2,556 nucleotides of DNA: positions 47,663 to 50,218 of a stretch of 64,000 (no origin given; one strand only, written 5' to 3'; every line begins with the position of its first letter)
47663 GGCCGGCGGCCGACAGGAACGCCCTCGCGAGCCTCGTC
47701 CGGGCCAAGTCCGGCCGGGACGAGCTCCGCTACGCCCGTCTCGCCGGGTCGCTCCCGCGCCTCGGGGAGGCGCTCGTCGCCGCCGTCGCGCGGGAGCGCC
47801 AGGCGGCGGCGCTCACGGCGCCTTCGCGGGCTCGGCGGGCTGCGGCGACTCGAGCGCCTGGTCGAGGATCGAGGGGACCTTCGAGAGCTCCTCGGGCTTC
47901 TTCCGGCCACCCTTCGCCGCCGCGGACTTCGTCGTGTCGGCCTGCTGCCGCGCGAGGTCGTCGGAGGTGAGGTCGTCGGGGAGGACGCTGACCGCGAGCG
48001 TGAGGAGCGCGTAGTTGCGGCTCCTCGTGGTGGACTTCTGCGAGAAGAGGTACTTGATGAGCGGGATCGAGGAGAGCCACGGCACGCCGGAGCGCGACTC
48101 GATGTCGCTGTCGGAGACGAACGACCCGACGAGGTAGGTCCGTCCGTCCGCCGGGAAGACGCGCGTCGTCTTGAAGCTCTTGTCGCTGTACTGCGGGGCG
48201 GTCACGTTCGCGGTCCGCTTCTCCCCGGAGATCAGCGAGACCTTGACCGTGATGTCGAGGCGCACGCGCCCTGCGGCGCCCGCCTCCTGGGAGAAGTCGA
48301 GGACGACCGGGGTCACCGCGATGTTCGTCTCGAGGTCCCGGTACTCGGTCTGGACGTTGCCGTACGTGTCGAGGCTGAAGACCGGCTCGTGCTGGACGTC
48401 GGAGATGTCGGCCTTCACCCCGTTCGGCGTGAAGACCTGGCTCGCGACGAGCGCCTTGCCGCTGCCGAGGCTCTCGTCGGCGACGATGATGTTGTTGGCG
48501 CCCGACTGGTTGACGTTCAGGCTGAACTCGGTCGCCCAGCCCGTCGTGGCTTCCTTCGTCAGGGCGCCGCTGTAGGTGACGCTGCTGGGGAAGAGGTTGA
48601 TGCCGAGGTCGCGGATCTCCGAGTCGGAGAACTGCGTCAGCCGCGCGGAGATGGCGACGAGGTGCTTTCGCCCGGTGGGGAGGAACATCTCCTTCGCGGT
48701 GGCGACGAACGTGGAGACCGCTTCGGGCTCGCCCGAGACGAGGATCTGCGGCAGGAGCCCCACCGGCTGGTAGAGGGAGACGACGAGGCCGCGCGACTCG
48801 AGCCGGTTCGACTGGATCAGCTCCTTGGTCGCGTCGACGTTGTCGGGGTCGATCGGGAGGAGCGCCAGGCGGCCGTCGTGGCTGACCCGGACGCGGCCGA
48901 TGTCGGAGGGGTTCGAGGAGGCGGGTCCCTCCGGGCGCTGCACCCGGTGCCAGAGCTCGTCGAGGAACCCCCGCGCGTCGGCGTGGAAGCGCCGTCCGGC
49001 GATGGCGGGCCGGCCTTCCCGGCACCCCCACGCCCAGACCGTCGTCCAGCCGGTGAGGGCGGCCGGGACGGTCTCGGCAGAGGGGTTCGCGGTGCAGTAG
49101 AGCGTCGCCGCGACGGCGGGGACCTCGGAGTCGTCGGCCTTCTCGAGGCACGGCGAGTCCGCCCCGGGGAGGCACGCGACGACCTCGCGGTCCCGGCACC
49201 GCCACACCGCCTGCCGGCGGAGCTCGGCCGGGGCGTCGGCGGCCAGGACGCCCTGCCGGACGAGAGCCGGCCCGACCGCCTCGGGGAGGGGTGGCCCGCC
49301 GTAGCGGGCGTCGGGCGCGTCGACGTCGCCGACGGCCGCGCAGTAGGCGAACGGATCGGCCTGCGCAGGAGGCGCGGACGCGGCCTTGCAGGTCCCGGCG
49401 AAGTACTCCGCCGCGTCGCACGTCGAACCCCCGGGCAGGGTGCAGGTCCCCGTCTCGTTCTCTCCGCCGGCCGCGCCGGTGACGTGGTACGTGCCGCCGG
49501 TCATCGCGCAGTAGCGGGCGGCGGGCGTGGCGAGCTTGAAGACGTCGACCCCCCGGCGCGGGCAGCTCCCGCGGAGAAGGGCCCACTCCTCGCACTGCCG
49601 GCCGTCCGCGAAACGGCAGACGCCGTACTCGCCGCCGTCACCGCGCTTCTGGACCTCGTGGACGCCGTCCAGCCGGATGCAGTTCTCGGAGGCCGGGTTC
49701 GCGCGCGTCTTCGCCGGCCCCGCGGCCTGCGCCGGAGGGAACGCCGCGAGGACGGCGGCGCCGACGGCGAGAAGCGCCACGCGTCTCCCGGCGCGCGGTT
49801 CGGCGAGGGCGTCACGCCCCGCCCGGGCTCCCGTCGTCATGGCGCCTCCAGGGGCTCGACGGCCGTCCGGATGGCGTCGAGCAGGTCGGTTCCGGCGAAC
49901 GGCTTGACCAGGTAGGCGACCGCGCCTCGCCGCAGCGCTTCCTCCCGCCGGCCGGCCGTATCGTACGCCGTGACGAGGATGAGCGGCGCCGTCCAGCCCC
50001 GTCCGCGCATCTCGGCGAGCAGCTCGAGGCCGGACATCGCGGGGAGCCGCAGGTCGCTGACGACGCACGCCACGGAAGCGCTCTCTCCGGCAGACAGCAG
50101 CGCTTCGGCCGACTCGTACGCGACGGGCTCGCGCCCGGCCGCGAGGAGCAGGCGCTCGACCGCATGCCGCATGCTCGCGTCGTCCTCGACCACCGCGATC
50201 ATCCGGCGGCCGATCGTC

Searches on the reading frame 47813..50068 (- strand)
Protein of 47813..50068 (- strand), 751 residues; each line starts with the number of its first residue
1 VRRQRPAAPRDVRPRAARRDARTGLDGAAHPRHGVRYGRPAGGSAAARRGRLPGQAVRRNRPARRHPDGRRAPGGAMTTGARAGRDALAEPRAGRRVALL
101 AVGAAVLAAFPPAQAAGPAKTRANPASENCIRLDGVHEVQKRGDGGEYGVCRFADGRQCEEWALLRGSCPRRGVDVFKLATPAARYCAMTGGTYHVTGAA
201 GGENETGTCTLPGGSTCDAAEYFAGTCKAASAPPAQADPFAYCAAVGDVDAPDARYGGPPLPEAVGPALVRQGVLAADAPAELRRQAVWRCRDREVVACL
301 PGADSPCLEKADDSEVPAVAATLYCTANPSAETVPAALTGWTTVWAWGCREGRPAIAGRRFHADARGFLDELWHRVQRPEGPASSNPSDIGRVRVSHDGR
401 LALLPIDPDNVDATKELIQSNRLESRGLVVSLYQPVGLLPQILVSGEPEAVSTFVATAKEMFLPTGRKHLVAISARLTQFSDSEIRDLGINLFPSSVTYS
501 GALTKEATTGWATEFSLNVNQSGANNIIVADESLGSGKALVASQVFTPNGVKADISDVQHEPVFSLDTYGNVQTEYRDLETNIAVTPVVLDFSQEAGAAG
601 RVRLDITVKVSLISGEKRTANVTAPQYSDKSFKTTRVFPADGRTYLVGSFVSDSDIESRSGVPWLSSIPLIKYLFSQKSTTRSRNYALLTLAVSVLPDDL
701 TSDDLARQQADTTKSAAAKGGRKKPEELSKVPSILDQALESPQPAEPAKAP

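Call 9: search_protein_families(library=pfam, proteins=[window:47813-50068:-], max_evalue=0.01)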
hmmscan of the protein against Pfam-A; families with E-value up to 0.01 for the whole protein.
window:47813-50068:- (751 aa): 2 families
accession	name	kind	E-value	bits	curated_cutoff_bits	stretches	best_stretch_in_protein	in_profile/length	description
PF03891.20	DUF333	-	3.1e-29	101.4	25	2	123-168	3-47/47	Domain of unknown function (DUF333)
PF00263.26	Secretin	-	4.7e-20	72.3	27.5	1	533-691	4-163/169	Bacterial type II and III secretion system protein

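Call 32: search_protein_families(library=ncbifam, proteins=[window:47813-49828:-], max_evalue=0.001)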
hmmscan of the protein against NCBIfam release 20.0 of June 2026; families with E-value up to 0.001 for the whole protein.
window:47813-49828:- (671 aa): 6 families
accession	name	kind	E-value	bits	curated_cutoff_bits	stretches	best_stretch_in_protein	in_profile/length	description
TIGR02515.1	IV_pilus_PilQ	subfamily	3.5e-14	52.6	284.35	1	447-605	264-416/428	type IV pilus secretin PilQ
TIGR02516.1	type_III_yscC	equivalog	8e-11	41.1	238.45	1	387-609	232-454/463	type III secretion system outer membrane ring subunit SctC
TIGR02519.1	pilus_MshL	equivalog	2.8e-10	39.7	250.2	1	414-615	75-289/290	pilus (MSHA type) biogenesis protein MshL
TIGR02517.1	type_II_gspD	equivalog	4.2e-10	38.7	351.35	1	493-605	475-579/600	type II secretion system secretin GspD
NF011873.0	PRK15346.1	equivalog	9e-06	24.6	524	1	501-601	385-479/499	EscC/YscC/HrcC family type III secretion system outer membrane ring protein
NF010083.0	PRK13568.1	equivalog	0.00021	20.2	554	1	494-605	303-406/419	DNA uptake porin HofQ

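Call 53: search_protein_families(library=pfam, proteins=[window:47813-49828:-], max_evalue=5)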
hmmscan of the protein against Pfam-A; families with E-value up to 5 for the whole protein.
window:47813-49828:- (671 aa): 2 families
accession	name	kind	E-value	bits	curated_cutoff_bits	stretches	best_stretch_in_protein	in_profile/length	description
PF03891.20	DUF333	-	2.3e-29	101.8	25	2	43-88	3-47/47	Domain of unknown function (DUF333)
PF00263.26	Secretin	-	3.8e-20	72.6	27.5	1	453-611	4-163/169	Bacterial type II and III secretion system protein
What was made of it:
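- Closest known: FixL-FixJ with the single-domain receiver FixT. Different: The kinase gives no PAS or haem-domain hit (calls 9, 53).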
